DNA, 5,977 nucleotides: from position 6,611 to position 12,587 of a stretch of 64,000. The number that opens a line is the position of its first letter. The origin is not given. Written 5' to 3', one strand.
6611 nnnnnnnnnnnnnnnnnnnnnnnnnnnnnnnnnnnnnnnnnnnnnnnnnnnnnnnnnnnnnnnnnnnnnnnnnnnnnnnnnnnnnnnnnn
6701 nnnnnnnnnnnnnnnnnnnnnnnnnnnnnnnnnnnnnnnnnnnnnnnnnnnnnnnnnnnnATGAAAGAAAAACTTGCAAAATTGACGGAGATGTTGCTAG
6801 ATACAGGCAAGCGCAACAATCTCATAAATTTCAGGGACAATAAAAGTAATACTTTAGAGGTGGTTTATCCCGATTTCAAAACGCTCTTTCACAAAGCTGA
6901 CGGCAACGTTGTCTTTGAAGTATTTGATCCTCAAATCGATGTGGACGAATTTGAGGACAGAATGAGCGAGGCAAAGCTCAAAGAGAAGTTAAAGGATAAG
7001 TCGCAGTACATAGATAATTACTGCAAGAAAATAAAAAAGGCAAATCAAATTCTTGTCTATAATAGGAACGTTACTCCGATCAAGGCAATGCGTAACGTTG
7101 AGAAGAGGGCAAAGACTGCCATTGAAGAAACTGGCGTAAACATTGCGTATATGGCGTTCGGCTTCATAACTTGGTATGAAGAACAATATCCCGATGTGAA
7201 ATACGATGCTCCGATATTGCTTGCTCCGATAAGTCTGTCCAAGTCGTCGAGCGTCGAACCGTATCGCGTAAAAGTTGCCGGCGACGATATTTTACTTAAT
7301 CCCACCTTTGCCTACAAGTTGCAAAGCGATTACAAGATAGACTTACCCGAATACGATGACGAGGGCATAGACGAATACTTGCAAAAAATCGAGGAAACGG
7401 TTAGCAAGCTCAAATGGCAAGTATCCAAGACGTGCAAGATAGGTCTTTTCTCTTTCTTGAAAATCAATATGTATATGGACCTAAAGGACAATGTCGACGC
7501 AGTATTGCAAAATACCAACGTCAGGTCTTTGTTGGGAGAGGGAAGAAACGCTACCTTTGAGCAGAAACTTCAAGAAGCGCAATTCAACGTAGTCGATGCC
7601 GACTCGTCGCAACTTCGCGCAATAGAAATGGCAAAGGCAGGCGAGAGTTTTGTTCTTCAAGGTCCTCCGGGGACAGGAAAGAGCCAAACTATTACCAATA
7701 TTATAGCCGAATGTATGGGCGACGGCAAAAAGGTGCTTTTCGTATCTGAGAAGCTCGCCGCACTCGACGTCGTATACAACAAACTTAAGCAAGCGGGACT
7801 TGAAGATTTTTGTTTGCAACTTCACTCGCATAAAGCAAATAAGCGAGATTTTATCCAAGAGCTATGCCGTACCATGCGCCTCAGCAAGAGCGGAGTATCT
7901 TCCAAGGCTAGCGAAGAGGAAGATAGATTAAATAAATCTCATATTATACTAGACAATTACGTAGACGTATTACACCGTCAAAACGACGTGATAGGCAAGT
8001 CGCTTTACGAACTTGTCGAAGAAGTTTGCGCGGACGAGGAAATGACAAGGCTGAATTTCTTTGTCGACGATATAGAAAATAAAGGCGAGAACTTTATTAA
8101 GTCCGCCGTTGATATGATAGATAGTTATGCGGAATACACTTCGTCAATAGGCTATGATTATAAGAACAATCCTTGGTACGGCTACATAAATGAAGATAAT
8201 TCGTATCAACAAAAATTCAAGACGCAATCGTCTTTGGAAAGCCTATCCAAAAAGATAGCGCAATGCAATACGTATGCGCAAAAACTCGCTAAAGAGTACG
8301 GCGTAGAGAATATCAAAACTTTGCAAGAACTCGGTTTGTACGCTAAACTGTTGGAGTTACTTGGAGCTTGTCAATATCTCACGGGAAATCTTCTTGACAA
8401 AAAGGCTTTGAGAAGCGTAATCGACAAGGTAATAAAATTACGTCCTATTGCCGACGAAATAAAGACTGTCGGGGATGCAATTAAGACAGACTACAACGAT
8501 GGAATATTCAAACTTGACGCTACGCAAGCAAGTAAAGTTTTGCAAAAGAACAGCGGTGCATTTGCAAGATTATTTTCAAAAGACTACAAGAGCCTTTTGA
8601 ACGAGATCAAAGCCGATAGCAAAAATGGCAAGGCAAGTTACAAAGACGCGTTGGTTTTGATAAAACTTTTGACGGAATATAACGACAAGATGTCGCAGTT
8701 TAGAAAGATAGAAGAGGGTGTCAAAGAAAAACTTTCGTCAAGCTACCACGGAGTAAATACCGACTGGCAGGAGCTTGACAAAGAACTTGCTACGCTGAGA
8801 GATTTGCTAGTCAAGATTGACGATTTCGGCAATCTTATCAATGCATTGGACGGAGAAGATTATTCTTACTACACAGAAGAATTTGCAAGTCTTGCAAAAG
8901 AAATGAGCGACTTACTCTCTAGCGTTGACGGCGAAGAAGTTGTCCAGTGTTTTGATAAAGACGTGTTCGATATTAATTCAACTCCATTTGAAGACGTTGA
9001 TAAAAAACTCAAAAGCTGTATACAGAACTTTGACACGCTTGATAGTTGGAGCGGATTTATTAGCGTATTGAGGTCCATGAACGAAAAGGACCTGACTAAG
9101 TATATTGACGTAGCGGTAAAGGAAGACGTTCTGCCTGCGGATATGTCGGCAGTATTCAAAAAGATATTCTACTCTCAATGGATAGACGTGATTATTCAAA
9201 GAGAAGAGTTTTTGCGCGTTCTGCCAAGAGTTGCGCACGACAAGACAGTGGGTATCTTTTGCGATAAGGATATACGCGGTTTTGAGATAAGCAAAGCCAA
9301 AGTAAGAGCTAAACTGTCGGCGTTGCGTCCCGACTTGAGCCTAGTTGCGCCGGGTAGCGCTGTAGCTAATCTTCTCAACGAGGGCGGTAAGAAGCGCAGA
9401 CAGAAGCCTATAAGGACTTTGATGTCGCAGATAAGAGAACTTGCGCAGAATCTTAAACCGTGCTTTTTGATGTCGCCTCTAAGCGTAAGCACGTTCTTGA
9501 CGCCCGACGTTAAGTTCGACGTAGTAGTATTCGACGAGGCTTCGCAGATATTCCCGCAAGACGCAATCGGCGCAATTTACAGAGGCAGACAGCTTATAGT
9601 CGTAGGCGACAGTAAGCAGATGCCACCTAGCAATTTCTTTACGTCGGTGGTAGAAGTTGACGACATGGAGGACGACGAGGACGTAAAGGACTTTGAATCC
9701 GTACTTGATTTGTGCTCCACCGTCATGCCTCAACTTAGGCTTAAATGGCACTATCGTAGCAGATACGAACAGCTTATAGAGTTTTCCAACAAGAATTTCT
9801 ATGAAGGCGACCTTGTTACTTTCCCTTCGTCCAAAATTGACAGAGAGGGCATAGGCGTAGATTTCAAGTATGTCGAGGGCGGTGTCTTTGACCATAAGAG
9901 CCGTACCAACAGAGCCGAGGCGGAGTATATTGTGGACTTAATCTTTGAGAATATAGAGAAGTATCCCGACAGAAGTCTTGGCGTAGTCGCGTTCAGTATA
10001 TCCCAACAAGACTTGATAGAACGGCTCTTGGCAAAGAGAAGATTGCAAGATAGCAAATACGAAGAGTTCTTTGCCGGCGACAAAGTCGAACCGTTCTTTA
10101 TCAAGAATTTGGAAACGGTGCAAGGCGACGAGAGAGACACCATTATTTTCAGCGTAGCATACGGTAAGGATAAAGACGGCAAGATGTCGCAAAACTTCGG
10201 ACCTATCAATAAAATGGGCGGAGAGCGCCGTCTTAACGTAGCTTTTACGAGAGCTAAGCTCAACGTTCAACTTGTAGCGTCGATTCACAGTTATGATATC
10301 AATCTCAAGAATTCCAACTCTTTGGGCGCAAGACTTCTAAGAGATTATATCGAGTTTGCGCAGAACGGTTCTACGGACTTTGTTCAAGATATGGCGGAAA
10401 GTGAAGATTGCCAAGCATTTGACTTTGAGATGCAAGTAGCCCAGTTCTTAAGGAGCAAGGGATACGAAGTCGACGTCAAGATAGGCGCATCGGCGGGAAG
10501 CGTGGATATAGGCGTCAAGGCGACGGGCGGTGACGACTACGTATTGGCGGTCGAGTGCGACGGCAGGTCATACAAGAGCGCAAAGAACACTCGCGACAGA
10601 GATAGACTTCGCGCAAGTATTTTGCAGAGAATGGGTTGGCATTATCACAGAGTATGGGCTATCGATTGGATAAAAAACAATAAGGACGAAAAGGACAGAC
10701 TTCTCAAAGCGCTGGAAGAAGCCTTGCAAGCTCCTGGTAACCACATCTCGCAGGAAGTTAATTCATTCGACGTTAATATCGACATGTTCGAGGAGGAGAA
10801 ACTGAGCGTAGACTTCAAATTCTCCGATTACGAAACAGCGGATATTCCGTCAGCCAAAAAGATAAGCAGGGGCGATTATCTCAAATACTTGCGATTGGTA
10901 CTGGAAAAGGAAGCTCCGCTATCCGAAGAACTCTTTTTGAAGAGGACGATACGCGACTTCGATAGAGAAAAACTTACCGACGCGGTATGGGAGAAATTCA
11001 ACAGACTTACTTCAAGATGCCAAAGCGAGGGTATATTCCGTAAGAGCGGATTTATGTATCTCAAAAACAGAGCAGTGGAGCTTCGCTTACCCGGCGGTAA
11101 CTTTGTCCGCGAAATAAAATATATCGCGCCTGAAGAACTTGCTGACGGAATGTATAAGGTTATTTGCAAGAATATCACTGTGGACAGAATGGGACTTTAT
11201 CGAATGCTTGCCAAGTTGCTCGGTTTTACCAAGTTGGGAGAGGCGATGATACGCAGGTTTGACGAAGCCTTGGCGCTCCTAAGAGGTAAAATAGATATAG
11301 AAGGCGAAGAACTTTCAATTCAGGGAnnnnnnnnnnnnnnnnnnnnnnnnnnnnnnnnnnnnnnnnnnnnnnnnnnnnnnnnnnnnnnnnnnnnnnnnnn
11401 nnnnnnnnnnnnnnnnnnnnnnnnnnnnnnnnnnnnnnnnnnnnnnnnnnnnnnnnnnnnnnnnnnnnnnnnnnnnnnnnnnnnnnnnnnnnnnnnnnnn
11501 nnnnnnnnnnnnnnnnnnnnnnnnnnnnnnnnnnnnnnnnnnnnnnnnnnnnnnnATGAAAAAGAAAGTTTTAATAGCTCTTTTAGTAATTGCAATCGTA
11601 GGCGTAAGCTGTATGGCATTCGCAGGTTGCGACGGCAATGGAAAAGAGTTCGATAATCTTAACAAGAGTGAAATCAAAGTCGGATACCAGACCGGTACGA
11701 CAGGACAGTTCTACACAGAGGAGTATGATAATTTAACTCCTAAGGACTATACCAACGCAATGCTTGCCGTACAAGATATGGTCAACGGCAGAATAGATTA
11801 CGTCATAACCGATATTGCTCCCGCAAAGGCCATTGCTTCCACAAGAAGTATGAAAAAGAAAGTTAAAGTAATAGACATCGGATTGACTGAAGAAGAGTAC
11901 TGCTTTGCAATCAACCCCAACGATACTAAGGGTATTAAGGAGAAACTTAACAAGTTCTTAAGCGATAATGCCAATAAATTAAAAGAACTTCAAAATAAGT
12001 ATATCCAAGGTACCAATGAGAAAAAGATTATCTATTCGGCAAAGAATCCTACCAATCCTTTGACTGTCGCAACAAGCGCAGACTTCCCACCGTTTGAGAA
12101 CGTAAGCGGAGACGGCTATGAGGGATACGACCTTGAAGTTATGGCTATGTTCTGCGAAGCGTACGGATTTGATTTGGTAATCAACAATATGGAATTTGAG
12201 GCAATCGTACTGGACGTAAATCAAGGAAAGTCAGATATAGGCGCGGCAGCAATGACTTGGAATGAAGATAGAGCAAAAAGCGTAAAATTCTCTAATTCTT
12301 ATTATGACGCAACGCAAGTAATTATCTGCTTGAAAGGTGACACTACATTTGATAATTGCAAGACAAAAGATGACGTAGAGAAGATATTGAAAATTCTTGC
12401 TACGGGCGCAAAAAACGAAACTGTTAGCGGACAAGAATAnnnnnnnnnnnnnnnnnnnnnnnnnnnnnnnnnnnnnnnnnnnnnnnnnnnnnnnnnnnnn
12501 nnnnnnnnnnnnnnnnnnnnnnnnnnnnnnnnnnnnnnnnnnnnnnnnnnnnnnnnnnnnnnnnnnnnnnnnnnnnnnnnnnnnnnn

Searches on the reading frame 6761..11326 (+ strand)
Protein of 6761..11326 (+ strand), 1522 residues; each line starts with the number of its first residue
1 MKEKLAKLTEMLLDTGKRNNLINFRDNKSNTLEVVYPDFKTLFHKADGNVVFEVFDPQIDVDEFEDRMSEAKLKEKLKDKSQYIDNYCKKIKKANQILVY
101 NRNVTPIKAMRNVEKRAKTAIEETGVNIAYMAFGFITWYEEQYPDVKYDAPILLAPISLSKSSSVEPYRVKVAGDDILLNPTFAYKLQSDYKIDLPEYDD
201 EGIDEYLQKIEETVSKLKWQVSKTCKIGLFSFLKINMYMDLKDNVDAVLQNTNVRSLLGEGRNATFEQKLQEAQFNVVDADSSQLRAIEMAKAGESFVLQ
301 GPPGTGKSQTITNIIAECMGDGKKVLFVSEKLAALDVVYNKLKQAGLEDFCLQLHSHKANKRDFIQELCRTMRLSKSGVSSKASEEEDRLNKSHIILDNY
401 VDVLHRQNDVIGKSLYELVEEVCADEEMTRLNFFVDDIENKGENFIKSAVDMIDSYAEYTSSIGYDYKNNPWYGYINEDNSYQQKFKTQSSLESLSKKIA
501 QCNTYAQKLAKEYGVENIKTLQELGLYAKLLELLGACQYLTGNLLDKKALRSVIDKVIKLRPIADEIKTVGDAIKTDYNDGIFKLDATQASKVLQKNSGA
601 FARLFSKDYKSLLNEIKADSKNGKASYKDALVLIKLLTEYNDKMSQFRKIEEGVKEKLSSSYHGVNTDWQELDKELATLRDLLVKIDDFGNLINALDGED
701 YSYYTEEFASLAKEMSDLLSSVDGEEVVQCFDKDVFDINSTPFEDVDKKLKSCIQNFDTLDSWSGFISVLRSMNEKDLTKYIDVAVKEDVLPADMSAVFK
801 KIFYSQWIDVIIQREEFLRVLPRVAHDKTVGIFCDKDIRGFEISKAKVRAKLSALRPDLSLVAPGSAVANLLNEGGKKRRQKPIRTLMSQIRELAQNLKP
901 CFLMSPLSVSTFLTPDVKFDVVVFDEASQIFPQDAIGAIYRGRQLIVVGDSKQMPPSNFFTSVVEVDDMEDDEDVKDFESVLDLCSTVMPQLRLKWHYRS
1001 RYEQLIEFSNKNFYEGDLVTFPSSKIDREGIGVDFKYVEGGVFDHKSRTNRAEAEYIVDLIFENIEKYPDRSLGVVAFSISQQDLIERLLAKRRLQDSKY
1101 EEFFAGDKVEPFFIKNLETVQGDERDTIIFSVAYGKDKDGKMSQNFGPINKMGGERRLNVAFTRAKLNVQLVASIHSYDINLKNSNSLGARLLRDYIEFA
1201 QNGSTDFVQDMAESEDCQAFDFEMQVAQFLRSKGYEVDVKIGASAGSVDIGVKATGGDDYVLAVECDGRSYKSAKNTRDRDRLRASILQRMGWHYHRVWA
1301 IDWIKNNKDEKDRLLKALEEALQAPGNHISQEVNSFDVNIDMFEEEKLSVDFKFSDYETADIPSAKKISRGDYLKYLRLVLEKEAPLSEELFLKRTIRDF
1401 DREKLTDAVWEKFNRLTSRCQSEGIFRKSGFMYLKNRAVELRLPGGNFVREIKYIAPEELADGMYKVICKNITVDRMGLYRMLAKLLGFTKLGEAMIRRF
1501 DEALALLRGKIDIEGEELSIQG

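Call 57: search_protein_families(library=pfam, proteins=[window:6761-11326:+], max_evalue=0.00001)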
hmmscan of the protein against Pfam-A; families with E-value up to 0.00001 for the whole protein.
window:6761-11326:+ (1522 aa): 5 families
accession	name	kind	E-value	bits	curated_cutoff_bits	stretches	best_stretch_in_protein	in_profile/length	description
PF13195.11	DUF4011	-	9.1e-38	130.2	22.2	1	12-187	2-158/158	Protein of unknown function (DUF4011)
PF18741.7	MTES_1575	-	9.3e-29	99.8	38.2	1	1222-1318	1-96/96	REase_MTES_1575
PF13087.12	AAA_12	-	1.6e-15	57.6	27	1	990-1174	16-193/195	AAA domain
PF13086.12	AAA_11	-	3.7e-15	56.8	27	1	281-475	3-147/257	AAA domain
PF13245.12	AAA_19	-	3.8e-09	37.3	25.1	0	284-407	1-107/134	AAA domain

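Call 89: search_protein_families(library=padloc, proteins=[window:6761-11326:+], max_evalue=0.01)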
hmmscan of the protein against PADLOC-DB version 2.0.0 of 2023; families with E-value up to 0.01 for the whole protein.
window:6761-11326:+ (1522 aa): 7 families
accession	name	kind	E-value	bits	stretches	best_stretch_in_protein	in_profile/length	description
PDLC05009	PDC-S37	-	0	1338.7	1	2-1511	7-1538/1550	-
PDLC02194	Hhe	-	1.2e-169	564.5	3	750-1320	1207-1782/1911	-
PDLC03920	MkoA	-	1.7e-33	114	2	916-1198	788-1098/1112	-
PDLC03924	MkoC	-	9.1e-27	91.6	3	994-1200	773-967/1136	-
PDLC03921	MkoA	-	5.1e-11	39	2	917-1186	1295-1576/1607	-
PDLC04140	mad8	-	9.4e-06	23.3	1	293-372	26-115/314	mads_8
PDLC02895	DpdJ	-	0.00042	15.2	1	918-1179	192-458/2112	DpdJ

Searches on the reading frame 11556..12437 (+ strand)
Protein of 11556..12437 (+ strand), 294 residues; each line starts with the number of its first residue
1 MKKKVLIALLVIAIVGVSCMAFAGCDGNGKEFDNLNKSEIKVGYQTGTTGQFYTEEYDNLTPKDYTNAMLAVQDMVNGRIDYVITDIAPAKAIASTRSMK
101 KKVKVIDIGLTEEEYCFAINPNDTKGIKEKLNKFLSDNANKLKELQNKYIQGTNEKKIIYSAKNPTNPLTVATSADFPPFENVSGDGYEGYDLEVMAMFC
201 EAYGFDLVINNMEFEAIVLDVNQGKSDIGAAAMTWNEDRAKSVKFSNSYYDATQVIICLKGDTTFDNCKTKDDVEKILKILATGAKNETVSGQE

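Call 57: search_protein_families(library=pfam, proteins=[window:11556-12437:+], max_evalue=0.00001)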
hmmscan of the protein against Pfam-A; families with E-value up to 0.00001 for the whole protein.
window:11556-12437:+ (294 aa): 1 family
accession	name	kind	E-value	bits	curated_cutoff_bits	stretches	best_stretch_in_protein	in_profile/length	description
PF00497.25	SBP_bac_3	-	1.6e-22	80.1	26.4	1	169-279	1-114/132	Bacterial extracellular solute-binding proteins, family 3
